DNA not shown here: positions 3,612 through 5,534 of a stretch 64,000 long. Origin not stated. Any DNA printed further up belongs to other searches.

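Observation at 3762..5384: Membrane-tethered double winged-helix regulator with a large extracytoplasmic domain, one of three paralogous double-wHTH regulators wired to secretome operons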

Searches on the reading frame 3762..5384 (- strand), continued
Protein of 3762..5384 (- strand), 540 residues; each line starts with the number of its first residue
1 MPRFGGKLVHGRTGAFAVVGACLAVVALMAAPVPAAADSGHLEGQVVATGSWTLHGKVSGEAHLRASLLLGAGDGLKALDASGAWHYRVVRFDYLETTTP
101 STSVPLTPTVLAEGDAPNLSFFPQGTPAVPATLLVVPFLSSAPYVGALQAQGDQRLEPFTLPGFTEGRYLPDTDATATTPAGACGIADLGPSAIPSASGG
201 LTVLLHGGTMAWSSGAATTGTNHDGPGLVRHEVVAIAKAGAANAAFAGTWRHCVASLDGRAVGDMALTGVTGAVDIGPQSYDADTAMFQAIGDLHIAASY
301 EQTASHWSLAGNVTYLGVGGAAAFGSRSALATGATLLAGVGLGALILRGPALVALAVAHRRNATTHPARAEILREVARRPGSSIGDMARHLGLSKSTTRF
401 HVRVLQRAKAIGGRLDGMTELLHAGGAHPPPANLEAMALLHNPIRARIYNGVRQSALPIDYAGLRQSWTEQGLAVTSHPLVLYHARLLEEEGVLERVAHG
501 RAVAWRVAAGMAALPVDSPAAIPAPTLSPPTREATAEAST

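Call 43: find_encoding_contigs(protein=P0018, flank=6000, max_places=1)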
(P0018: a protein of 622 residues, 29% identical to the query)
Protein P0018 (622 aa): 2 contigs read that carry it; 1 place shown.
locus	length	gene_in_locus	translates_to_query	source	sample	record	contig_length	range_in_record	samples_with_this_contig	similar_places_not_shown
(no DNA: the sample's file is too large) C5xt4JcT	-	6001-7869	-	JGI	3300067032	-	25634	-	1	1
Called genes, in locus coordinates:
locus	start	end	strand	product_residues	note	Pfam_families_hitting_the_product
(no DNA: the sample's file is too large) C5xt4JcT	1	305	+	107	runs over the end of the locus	-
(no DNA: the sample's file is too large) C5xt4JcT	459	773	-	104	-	PF00338:Ribosomal_S10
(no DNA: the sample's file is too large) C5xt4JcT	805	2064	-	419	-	PF00009:GTP_EFTU, PF01926:MMR_HSR1 (faint), PF03144:GTP_EFTU_D2, PF03143:GTP_EFTU_D3, PF22594:GTP-eEF1A_C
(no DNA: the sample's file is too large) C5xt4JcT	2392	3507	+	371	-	-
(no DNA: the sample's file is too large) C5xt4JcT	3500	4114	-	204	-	-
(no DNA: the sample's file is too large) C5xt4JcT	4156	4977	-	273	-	-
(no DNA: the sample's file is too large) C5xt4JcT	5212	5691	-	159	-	PF12802:MarR_2 (faint), PF13545:HTH_Crp_2 (faint), PF09339:HTH_IclR (faint), PF12840:HTH_20 (weak), PF13412:HTH_24 (weak), PF24266:HTH_HVO_0163_N (faint), PF01047:MarR (faint), PF01022:HTH_5 (faint)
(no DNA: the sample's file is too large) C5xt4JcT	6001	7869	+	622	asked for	PF01022:HTH_5 (faint), PF12802:MarR_2 (faint), PF12840:HTH_20 (weak)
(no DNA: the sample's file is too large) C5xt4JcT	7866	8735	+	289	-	-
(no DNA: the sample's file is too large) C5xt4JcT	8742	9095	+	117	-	-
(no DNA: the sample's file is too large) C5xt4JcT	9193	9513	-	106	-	-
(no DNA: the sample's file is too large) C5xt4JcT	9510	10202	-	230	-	PF02223:Thymidylate_kin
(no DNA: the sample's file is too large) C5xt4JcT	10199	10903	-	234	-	PF02223:Thymidylate_kin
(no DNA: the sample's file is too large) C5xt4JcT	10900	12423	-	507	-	PF02541:Ppx-GppA, PF21447:Ppx-GppA_III, PF24391:HD-CE (faint), PF01966:HD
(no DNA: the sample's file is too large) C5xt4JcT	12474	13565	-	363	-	-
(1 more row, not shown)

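Call 44: fold_search(model_id=the predicted structure, library=pdb)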
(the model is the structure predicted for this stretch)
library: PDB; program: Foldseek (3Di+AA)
matches with E <= 10: 1679; with E <= 0.001: 4
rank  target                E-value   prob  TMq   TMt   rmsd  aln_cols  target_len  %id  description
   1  3w6j_E                2.4e-04  1.00  0.14  0.34  10.4       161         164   17  Crystal structure of ScpAB core complex (released 2013-04-24)
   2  6j05_A                6.3e-04  1.00  0.12  0.61  11.3       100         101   28  Structures of two ArsR As(III)-responsive repressors: implications for the mechanism of derepression (released 2019-07-03)
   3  8cli_A                8.2e-04  1.00  0.13  0.13  13.5       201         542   14  TFIIIC TauB-DNA monomer (released 2023-06-21)
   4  3w6j_F                9.2e-04  1.00  0.11  0.29  13.6       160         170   18  Crystal structure of ScpAB core complex (released 2013-04-24)
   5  8cll_A                1.1e-03  1.00  0.10  0.17  18.0       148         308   14  Structural insights into human TFIIIC promoter recognition (released 2023-06-21)
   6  3w6j_C                1.1e-03  1.00  0.11  0.30  13.5       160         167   18  Crystal structure of ScpAB core complex (released 2013-04-24)
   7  3cuo_D                1.6e-03  1.00  0.12  0.62  12.6       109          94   27  Crystal structure of the predicted DNA-binding transcriptional regulator from E. coli (released 2008-06-17)
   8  2xv4                  1.6e-03  1.00  0.12  0.15  15.7       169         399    9  Structure of Human RPC62 (partial) (released 2011-03-02)
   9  2v9v                  1.7e-03  1.00  0.14  0.38   8.5       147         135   14  Crystal Structure of Moorella thermoacetica SelB(377-511) (released 2007-09-11)
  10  9e5v_A                1.8e-03  0.13  0.08  0.08  29.9       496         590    8  The postfusion conformation of herpes simplex virus type 1 (HSV-1) glycoprotein B (gB) (released 2026-03-18)
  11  3cuo_A                2.1e-03  1.00  0.12  0.61  11.4       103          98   28  Crystal structure of the predicted DNA-binding transcriptional regulator from E. coli (released 2008-06-17)
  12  3cuo_C                2.3e-03  1.00  0.12  0.64   8.4        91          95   28  Crystal structure of the predicted DNA-binding transcriptional regulator from E. coli (released 2008-06-17)
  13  3lmm_B                2.4e-03  0.99  0.11  0.11  13.3       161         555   19  Crystal Structure of the DIP2311 protein from Corynebacterium diphtheriae, Northeast Structural Genomics Consortium Ta (released 2010-02-16)
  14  6juv_A                2.5e-03  0.99  0.14  0.27  10.1       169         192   12  Crytsal structure of ScpB derived from Pyrococcus yayanosii (released 2020-01-22)
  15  6jmi_A                2.7e-03  1.00  0.13  0.63  10.9        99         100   22  Crystal structure of M.tuberculosis Rv0081 (released 2019-04-10)
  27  6j05_B                5.7e-03  1.00  0.12  0.68   8.4        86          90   28  Structures of two ArsR As(III)-responsive repressors: implications for the mechanism of derepression (released 2019-07-03)
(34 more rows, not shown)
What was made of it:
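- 4101..4301 (-): Residues 362-428: wHTH unit 1, ArsR-like. Foldseek hits ArsR 6j05, SmtB and CzrA (call 44).
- Other matches are TFIIIC, RPC62 and SelB winged-helix arrays (call 44). The TM-scores to those proteins are low (TMt 0.13-0.38), whereas ArsR/SmtB repressors reach 0.6-0.7 (call 44).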

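Call 50: find_encoding_contigs(protein=P0001, flank=1000, max_places=2)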
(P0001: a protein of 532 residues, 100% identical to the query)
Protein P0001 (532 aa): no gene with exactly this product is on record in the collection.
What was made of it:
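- Tried and rejected: The source contig of the window protein is not on record (call 50), so the organism is not named directly.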

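Call 54: search_protein_families(library=pfam, alignment_id=A1, max_evalue=0.01)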
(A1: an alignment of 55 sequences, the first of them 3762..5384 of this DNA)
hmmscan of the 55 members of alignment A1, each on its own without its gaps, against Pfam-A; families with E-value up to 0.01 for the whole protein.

A. member 1, window:3762-5384:- (540 aa): 5 families
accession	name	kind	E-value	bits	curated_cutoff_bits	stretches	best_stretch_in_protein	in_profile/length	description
PF12840.13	HTH_20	-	5.2e-09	36.4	27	1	365-410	2-47/51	Helix-turn-helix domain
PF13412.12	HTH_24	-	9.7e-07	28.7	21.9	1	371-408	7-44/48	Winged helix-turn-helix DNA-binding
PF01022.26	HTH_5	-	7e-06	26.3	22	1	367-407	2-41/47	Bacterial regulatory protein, arsR family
PF12802.13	MarR_2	-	0.00013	22.5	27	1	367-408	5-47/61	MarR family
PF09339.16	HTH_IclR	-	0.00047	20.3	22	1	371-407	7-44/52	IclR helix-turn-helix domain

B. families by the number of members that match (of 55 scanned): 29 families (the first 25 are shown)
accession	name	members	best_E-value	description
PF12840.13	HTH_20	55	8.9e-16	Helix-turn-helix domain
PF01022.26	HTH_5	48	5.9e-12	Bacterial regulatory protein, arsR family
PF13412.12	HTH_24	43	1.2e-09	Winged helix-turn-helix DNA-binding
PF12802.13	MarR_2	40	8.4e-09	MarR family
PF24266.1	HTH_HVO_0163_N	37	1.5e-09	HVO_0163, N-terminal HTH domain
PF09339.16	HTH_IclR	22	4.7e-06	IclR helix-turn-helix domain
PF01047.28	MarR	20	2.4e-07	MarR family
PF25213.1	HVO_A0261_N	16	2.5e-06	HVO_A0261 N-terminal domain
PF03965.22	Penicillinase_R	12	7.8e-05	Penicillinase repressor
PF08461.16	HTH_12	6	9.6e-06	Ribonuclease R winged-helix domain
PF25212.1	HVO_A0114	6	9.7e-06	HVO_A0114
PF24038.1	DUF7347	4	8.8e-05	Domain of unknown function (DUF7347)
PF13545.12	HTH_Crp_2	3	4.3e-05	Crp-like helix-turn-helix domain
PF01978.25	TrmB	3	0.0027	Sugar-specific transcriptional regulator TrmB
PF08279.18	HTH_11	2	2.1e-05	HTH domain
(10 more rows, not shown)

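Call 59: list_cluster_members(proteins=[P0003, P0004, P0006, P0007, P0009, P0010, P0011, P0014, P0018, P0022])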
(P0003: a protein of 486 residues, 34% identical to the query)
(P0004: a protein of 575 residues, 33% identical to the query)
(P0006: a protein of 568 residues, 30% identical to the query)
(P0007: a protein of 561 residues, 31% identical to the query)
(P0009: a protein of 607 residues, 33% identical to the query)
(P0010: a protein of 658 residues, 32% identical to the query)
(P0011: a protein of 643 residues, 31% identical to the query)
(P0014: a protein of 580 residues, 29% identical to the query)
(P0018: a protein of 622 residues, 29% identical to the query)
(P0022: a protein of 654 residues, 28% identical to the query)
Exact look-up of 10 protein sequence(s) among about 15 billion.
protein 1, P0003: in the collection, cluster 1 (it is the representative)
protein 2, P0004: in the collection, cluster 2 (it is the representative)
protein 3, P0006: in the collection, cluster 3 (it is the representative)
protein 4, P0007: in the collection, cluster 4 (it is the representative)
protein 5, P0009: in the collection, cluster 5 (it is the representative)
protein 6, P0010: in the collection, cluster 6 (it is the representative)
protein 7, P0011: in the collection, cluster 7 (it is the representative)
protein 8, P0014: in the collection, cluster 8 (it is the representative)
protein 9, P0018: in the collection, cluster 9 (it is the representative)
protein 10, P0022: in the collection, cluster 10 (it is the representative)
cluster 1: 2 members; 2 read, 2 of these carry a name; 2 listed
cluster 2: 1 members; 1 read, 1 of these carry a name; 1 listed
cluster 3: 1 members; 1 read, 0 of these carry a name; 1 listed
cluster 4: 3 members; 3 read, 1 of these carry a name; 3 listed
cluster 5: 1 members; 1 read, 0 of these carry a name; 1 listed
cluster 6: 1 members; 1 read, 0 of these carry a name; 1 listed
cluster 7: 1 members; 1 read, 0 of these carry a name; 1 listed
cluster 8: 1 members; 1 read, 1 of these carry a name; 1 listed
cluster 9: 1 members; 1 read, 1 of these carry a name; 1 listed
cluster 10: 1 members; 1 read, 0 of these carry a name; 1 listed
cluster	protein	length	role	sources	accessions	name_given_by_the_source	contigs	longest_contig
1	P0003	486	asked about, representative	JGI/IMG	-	DNA-binding transcriptional ArsR family regulator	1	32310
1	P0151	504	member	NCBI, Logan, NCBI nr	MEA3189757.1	MAG: hypothetical protein QOD77_339 [Thermoplasmata archaeon] | hypothetical protein [Thermoplasmata archaeon]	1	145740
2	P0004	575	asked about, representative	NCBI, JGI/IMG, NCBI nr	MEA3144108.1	MAG: Helix-turn-helix domain [Thermoplasmata archaeon] | predicted transcriptional regulator | Helix-turn-helix domain [Thermoplasmata archaeon]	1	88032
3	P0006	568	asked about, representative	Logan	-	-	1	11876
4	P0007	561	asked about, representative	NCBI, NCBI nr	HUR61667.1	MAG TPA: hypothetical protein VM286_04815 [Candidatus Thermoplasmatota archaeon] | hypothetical protein [Candidatus Thermoplasmatota archaeon]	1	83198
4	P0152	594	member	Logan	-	-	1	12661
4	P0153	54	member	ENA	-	-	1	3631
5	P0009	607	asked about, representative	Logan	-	-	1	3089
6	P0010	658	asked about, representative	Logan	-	-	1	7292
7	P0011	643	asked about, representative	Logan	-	-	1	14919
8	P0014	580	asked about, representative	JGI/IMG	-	predicted transcriptional regulator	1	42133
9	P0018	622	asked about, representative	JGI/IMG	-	hypothetical protein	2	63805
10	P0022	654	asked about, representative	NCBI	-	-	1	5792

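Call 60: find_encoding_contigs(protein=P0007, flank=5000, max_places=1)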
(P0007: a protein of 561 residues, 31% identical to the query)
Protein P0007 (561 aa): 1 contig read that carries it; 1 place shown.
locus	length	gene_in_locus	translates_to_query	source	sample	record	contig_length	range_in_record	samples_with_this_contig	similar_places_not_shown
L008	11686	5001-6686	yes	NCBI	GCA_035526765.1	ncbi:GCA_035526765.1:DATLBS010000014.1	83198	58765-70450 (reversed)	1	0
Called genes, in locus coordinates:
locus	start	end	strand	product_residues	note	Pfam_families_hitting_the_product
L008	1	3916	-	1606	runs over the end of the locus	PF18884:TSP3_bac (weak)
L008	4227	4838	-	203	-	-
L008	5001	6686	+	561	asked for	PF12840:HTH_20 (faint)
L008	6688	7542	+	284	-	-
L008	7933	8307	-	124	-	-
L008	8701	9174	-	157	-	PF01878:EVE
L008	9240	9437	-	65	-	-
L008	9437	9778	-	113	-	-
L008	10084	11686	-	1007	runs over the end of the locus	PF00136:DNA_pol_B (faint)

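Call 61: find_encoding_contigs(protein=P0011, flank=5000, max_places=1)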
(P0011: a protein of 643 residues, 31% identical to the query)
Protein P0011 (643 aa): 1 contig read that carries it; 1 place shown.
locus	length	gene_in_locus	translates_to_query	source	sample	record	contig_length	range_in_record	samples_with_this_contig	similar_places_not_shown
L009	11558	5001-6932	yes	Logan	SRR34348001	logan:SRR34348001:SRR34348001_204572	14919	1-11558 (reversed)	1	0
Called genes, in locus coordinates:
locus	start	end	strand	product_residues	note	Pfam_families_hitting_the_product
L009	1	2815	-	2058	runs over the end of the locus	?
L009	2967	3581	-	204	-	-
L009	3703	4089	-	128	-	-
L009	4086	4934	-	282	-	-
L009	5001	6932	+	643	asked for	PF12840:HTH_20 (faint), PF01022:HTH_5 (faint), PF13412:HTH_24 (faint), PF24266:HTH_HVO_0163_N (weak)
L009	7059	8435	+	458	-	-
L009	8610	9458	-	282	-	PF13620:CarboxypepD_reg (faint)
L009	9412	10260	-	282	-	PF13620:CarboxypepD_reg, PF13715:CarbopepD_reg_2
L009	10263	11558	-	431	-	?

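Call 62: find_encoding_contigs(protein=P0010, flank=5000, max_places=1)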
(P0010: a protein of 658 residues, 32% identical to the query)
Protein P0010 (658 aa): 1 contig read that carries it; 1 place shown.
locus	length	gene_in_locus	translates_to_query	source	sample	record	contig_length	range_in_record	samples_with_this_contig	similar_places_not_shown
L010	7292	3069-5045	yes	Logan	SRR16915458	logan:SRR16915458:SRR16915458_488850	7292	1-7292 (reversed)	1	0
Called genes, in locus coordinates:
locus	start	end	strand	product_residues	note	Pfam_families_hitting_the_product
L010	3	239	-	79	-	?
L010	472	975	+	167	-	-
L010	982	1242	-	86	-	PF02796:HTH_7 (weak), PF13384:HTH_23, PF01381:HTH_3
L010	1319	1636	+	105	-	PF06827:zf-FPG_IleRS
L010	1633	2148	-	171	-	-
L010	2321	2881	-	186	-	-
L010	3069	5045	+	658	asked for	PF01022:HTH_5 (weak), PF12840:HTH_20 (weak), PF13412:HTH_24 (faint), PF24266:HTH_HVO_0163_N (faint)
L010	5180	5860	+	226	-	-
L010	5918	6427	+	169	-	-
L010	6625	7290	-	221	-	?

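Call 76: fold_search(model_id=the predicted structure, library=viral)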
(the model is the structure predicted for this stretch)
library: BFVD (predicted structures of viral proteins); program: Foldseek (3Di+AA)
matches with E <= 10: 1370; with E <= 0.001: 10
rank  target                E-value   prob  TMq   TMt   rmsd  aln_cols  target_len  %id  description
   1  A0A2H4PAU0            2.1e-04  1.00  0.17  0.26   6.2       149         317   16  (no name in the UniProt tables at hand)
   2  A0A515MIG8            2.5e-04  1.00  0.21  0.54   4.0       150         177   16  HTH marR-type domain-containing protein [Gordonia phage SheckWes]
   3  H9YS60                3.4e-04  1.00  0.13  0.29  18.3       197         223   13  (no name in the UniProt tables at hand)
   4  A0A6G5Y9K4            3.8e-04  1.00  0.10  0.23  15.1       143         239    9  (no name in the UniProt tables at hand)
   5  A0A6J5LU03            3.8e-04  1.00  0.11  0.26  15.6       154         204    8  Transcription regulator TrmB, N-terminal [uncultured Caudovirales phage]
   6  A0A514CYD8            5.8e-04  1.00  0.11  0.24  14.8       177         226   12  (no name in the UniProt tables at hand)
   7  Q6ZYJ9                8.0e-04  1.00  0.16  0.38  10.9       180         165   14  PSV transcriptional regulator domain-containing protein [Pyrobaculum spherical virus (isolate United States/Yellowstone)]
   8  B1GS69                8.9e-04  1.00  0.10  0.33  12.9       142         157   13  Hypothetical phage protein [Salmonella phage Vi II-E1]
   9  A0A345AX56            1.0e-03  1.00  0.11  0.30  14.2       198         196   13  (no name in the UniProt tables at hand)
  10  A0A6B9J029            1.0e-03  1.00  0.14  0.37   8.1       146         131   12  Uncharacterized protein [Vibrio phage NF]
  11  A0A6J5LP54            1.1e-03  1.00  0.15  0.36   8.6       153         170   13  Uncharacterized protein [uncultured Caudovirales phage]
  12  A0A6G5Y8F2            1.2e-03  1.00  0.11  0.18  12.1       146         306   10  (no name in the UniProt tables at hand)
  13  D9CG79                1.2e-03  1.00  0.14  0.36   9.7       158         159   14  (no name in the UniProt tables at hand)
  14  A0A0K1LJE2            1.5e-03  1.00  0.11  0.39  13.4       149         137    9  (no name in the UniProt tables at hand)
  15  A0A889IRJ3            1.5e-03  1.00  0.12  0.23  11.6       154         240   12  (no name in the UniProt tables at hand)
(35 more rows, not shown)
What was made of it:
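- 3855..4073 (-): Residues 438-510: wHTH unit 2, a diverged duplicate of unit 1. Tandem winged-helix matches ScpB 3w6j and phage MarR-type proteins (calls 44, 76).
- The structural neighbours are ArsR/SmtB repressors and tandem winged-helix proteins (calls 44, 76).
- Tried and rejected: Matches longer than the cytoplasmic part (herpesvirus gB and a few uncharacterised phage proteins) have probability at most 0.16 and I rejected them as noise (calls 44, 76).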
